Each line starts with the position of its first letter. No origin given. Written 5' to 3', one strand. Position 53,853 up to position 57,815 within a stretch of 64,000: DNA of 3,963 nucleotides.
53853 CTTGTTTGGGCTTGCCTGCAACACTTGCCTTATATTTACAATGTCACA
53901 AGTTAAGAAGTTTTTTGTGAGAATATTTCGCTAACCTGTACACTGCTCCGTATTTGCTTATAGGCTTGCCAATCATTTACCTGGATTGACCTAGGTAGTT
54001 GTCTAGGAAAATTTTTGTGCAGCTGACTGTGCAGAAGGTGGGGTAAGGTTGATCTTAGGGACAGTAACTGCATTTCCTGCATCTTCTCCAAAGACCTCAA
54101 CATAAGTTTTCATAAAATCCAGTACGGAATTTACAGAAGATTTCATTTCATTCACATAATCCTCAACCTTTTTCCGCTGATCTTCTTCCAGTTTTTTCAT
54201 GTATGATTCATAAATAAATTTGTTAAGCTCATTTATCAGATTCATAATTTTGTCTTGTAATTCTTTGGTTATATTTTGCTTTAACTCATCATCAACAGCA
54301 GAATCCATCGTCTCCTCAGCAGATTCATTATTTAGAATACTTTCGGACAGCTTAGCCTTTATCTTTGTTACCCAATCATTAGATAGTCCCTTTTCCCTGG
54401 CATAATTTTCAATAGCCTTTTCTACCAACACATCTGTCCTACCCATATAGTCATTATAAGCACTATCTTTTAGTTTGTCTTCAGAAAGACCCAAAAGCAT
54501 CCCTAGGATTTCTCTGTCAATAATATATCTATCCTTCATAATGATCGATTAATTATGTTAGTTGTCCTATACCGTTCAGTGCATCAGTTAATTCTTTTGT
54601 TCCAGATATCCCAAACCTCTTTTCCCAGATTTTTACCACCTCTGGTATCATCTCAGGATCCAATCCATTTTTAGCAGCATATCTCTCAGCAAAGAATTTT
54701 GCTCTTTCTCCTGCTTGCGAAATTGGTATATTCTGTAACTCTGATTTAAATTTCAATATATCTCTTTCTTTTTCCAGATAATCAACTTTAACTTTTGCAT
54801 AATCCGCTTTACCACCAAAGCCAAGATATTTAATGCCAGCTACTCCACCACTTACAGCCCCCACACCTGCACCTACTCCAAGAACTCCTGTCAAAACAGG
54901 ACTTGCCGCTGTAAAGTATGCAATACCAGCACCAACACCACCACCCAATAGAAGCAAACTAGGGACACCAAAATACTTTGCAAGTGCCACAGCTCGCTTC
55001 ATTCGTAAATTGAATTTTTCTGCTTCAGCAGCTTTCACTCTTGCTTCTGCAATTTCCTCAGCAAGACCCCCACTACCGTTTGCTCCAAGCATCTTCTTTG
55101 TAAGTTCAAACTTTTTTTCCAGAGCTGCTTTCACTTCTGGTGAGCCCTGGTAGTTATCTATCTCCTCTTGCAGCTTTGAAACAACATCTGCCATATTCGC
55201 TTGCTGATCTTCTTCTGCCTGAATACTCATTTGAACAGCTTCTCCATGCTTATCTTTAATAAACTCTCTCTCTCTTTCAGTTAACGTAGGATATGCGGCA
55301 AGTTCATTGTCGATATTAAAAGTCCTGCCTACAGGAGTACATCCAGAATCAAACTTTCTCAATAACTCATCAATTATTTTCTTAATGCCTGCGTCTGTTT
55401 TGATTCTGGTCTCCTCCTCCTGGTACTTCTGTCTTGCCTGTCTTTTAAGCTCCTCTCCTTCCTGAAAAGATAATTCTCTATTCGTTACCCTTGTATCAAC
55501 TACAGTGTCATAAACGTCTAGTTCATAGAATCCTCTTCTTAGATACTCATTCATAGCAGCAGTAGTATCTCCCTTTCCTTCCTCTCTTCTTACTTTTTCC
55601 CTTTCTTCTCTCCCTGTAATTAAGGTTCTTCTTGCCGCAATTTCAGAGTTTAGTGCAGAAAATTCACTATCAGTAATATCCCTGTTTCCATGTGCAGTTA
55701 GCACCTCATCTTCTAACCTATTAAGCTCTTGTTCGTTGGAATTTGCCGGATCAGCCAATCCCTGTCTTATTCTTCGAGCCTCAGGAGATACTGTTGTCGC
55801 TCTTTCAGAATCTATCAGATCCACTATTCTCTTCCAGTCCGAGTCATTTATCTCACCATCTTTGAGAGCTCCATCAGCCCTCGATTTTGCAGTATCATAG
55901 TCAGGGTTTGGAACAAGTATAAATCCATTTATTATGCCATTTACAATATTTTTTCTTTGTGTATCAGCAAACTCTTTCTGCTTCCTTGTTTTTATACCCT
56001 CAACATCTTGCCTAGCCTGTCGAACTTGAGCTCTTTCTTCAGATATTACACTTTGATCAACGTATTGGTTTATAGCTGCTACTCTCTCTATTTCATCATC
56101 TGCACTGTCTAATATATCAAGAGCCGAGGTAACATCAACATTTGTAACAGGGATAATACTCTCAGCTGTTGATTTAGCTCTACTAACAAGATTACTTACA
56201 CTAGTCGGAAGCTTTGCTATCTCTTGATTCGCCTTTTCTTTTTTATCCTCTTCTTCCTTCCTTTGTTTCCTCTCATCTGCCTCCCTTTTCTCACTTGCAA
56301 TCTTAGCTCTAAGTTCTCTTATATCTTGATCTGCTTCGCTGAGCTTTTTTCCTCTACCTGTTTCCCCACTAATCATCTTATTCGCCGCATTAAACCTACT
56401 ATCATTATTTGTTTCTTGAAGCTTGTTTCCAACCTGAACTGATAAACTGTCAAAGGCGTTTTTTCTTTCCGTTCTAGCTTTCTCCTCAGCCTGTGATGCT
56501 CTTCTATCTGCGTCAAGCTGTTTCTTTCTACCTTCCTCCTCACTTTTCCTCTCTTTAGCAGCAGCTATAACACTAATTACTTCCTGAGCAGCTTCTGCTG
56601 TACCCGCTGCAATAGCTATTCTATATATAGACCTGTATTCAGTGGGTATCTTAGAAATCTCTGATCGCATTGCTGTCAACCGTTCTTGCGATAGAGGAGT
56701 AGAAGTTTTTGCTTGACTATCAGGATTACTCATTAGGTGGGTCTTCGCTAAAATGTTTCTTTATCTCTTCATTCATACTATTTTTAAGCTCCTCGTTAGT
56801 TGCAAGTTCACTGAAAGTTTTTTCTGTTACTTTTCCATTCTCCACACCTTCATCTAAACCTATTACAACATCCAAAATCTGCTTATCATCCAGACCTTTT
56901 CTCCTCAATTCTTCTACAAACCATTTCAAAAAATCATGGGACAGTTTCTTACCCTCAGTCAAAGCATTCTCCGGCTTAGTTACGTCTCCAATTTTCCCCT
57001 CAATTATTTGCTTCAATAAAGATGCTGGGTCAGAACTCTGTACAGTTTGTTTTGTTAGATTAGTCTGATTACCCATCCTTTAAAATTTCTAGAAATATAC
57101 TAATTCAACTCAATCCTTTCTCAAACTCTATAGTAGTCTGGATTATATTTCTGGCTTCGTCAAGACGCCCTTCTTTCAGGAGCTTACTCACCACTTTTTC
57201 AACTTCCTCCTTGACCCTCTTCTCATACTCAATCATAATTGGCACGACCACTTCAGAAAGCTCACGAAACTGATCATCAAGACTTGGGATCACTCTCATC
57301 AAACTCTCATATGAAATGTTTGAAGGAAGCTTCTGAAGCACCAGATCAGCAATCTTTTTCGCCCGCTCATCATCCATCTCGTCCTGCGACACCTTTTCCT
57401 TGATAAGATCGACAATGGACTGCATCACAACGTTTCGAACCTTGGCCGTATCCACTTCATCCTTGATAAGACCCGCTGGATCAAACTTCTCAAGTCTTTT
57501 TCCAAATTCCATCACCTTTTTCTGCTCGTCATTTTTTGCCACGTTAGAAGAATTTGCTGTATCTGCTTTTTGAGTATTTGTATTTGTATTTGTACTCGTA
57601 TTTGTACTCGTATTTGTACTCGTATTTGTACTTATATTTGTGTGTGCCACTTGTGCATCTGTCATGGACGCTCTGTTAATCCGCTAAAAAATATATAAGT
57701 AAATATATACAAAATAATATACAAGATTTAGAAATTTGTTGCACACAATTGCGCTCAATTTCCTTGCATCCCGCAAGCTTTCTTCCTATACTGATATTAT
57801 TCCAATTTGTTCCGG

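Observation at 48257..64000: About 16 kb block of giant charged coiled-coil proteins with C-terminal glycine-zipper membrane regions, plus a VirB6/TrbL-like polytopic protein: candidate undescribed membrane system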

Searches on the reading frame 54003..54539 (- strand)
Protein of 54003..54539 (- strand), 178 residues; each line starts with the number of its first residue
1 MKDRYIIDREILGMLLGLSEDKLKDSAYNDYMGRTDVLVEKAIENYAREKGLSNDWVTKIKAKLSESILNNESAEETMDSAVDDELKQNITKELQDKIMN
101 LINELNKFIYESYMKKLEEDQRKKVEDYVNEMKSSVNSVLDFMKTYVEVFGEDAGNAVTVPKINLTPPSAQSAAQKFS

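Call 3: search_protein_families(library=pfam, proteins=[window:54003-54539:-], max_evalue=1)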
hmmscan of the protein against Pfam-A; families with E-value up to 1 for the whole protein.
window:54003-54539:- (178 aa): 15 families
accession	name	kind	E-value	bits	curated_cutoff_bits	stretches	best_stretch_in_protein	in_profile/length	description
PF04286.17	DUF445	-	0.0063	16.9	33.8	1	39-139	93-195/368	Protein of unknown function (DUF445)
PF19824.4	Tlp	-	0.012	16.2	25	1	55-91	8-44/70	Small, acid-soluble spore protein Tlp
PF16702.10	DUF5063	-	0.022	15.6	27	1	55-154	31-98/167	Domain of unknown function (DUF5063)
PF02912.23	Phe_tRNA-synt_N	-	0.025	15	22.3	1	114-142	27-55/69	Aminoacyl tRNA synthetase class II, N-terminal domain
PF22226.1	Mre11_C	-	0.031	14.9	27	1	40-79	2-37/44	Mre11 C-terminal Rad50-binding domain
PF10015.14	ThermoDBP-RP_arch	-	0.055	14.1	25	1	87-121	24-60/78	ThermoDBP-related, archaea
PF03448.22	MgtE_N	-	0.073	14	25.9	1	69-127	37-95/102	MgtE intracellular N domain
PF22327.2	Nudt16-like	-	0.081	13.3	27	1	71-142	46-120/161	U8 snoRNA-decapping enzyme-like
PF15222.11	KAR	-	0.086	13.6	27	1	89-142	8-57/105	Kidney androgen-regulated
PF09820.16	AAA-ATPase_like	-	0.11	12.7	26.1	1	55-143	101-187/201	Predicted AAA-ATPase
PF22798.2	DUF5817_CT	-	0.17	12.2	29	1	40-65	15-40/54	DUF5817, C-terminal domain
PF19531.4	DUF6058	-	0.26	11.9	25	1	64-133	56-122/126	Family of unknown function (DUF6058)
PF19174.5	DUF5856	-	0.35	12.4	34.6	0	23-110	12-88/94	Family of unknown function (DUF5856)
PF10537.14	WAC_Acf1_DNA_bd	-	0.56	11.1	25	1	28-117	15-95/101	ATP-utilising chromatin assembly and remodelling N-terminal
PF12732.12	YtxH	-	0.58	11.1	37.5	0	92-141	28-68/71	YtxH-like protein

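Call 6: search_protein_families(library=phrogs, proteins=[window:54003-54539:-], max_evalue=0.1)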
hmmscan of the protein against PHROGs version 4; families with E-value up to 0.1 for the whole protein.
window:54003-54539:- (178 aa): 8 families
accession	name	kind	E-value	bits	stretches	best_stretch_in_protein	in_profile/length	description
phrog_37437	-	unknown function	0.012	14.4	1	32-141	641-746/1177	-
phrog_10527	-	unknown function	0.022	15.7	0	38-66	17-46/52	-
phrog_22648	-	unknown function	0.027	15.2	1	37-123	63-149/203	-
phrog_774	-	unknown function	0.031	15.5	1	34-133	12-112/134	-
phrog_14510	-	unknown function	0.034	15.1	1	96-147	68-123/139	-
phrog_7601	-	unknown function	0.036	14.5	1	76-150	142-215/289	-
phrog_19192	-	unknown function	0.039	15.3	1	43-136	6-97/104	-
phrog_26218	-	unknown function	0.042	15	0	25-50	37-62/142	-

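Call 91: search_protein_families(library=ncbifam, proteins=[window:54003-54539:-], max_evalue=1)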
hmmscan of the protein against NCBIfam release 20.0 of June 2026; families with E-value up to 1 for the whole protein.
window:54003-54539:- (178 aa): 4 families
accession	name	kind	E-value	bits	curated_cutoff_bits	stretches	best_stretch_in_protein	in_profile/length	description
NF003218.0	PRK04184.1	equivalog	0.013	14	274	1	88-142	439-493/539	DNA topoisomerase VI subunit B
NF011889.0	PRK15362.1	equivalog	0.02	13.7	540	1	73-145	258-463/476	type III secretion system translocon protein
NF041499.3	MobP3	subfamily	0.031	13.9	150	1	48-145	160-255/315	MobP3 family relaxase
TIGR02872.1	spore_ytvI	equivalog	0.091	12.2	198.15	1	89-147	90-144/341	sporulation integral membrane protein YtvI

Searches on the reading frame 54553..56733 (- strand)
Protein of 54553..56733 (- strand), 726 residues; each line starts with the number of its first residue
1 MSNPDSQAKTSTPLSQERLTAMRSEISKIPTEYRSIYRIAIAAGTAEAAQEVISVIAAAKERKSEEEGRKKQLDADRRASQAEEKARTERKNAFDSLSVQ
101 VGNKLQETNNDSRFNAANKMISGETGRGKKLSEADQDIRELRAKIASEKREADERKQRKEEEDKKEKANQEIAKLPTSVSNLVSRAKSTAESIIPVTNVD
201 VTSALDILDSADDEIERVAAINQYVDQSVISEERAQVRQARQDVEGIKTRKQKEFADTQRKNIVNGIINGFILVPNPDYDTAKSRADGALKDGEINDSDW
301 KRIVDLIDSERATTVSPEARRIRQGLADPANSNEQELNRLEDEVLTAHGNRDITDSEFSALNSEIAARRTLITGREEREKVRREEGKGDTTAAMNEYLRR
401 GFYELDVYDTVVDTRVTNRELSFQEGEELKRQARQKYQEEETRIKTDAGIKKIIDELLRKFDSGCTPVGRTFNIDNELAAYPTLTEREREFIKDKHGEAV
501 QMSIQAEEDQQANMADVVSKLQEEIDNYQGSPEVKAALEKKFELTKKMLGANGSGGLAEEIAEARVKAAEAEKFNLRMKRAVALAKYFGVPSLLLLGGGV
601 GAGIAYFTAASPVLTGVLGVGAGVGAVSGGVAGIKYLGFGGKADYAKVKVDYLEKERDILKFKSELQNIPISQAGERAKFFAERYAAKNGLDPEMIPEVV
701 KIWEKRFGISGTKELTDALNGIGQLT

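Call 3: search_protein_families(library=pfam, proteins=[window:54553-56733:-], max_evalue=1)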
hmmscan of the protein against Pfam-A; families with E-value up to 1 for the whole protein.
window:54553-56733:- (726 aa): 2 families
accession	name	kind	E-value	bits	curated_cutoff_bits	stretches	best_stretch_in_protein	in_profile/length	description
PF00891.24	Methyltransf_2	-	0.06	13.1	22.3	1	562-615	35-88/210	O-methyltransferase domain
PF20969.2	MASE11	-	0.066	13.6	27.3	1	573-647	56-131/168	MASE11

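Call 6: search_protein_families(library=phrogs, proteins=[window:54553-56733:-], max_evalue=0.1)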
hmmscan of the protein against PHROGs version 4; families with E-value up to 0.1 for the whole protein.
window:54553-56733:- (726 aa): 2 families
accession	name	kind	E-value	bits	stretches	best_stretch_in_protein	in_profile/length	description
phrog_7151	-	DNA, RNA and nucleotide metabolism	0.0011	20.5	1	223-270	44-91/94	RpbA RNA polymerase binding protein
phrog_31801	-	unknown function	0.0076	17.3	1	32-99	51-116/121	-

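Call 91: search_protein_families(library=ncbifam, proteins=[window:54553-56733:-], max_evalue=1)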
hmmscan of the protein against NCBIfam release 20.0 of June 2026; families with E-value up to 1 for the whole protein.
window:54553-56733:- (726 aa): 0 families

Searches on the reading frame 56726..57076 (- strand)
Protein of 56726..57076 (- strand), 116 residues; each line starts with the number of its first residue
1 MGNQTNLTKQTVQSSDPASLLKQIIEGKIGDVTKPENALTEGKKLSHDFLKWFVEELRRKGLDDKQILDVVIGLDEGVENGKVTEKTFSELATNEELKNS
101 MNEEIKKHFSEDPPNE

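Call 3: search_protein_families(library=pfam, proteins=[window:56726-57076:-], max_evalue=1)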
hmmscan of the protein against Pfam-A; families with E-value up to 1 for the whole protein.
window:56726-57076:- (116 aa): 0 families

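Call 6: search_protein_families(library=phrogs, proteins=[window:56726-57076:-], max_evalue=0.1)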
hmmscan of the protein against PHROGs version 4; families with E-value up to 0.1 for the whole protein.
window:56726-57076:- (116 aa): 0 families

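Call 91: search_protein_families(library=ncbifam, proteins=[window:56726-57076:-], max_evalue=1)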
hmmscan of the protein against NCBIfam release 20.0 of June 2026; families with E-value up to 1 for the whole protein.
window:56726-57076:- (116 aa): 3 families
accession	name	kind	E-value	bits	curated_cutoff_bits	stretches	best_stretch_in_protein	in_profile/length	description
NF001056.0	PRK00117.3-1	equivalog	0.013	15.3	237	1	55-106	95-145/181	recombination regulator RecX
NF033910.1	LWR_salt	hypoth_equivalog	0.12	12.9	50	1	51-109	40-95/116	LWR-salt protein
TIGR01926.1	peroxid_rel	subfamily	0.19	11.5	81.8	1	46-71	130-155/178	peroxidase-related enzyme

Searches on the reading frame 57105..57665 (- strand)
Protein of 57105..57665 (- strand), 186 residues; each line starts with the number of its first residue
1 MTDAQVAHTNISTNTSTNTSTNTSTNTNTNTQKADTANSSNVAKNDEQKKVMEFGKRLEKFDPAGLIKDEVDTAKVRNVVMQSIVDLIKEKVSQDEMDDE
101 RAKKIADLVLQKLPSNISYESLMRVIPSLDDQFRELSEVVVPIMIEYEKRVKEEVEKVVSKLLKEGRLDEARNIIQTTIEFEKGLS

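Call 3: search_protein_families(library=pfam, proteins=[window:57105-57665:-], max_evalue=1)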
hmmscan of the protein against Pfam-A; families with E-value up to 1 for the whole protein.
window:57105-57665:- (186 aa): 0 families

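Call 6: search_protein_families(library=phrogs, proteins=[window:57105-57665:-], max_evalue=0.1)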
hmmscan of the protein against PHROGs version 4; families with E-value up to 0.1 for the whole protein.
window:57105-57665:- (186 aa): 2 families
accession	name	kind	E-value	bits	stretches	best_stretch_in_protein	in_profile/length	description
phrog_21672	-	unknown function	0.044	14.7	1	58-135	79-154/190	-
phrog_35734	-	unknown function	0.07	13.6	0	8-109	161-261/377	-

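Call 70: find_related_loci(query=A4, collection=genome_contigs, flank=10000)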
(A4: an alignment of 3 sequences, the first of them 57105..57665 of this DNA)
Query A4 (186 aa) in genome_contigs; peptide patterns used: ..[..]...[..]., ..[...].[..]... (x = any residue, [..] = any of these).
127 stretches matched a pattern, but none encodes a relative of the query by tblastn (E <= 1e-3).

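Call 71: find_related_loci(query=A4, collection=metagenome_contigs, flank=10000)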
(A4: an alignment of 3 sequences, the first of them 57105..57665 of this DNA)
Query A4 (186 aa) in metagenome_contigs; peptide patterns used: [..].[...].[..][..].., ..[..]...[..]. (x = any residue, [..] = any of these).
600 stretches matched a pattern, but none encodes a relative of the query by tblastn (E <= 1e-3).

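Call 91: search_protein_families(library=ncbifam, proteins=[window:57105-57665:-], max_evalue=1)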
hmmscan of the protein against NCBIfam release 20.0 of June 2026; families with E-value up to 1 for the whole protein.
window:57105-57665:- (186 aa): 2 families
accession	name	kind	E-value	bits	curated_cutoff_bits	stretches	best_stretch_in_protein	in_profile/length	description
NF040643.1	S6_alt_immun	equivalog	0.15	12.6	30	0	145-171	17-43/78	pyocin S6 family toxin immunity protein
NF010495.0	PRK13914.1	equivalog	0.36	9.8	647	1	8-43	330-365/481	invasion associated endopeptidase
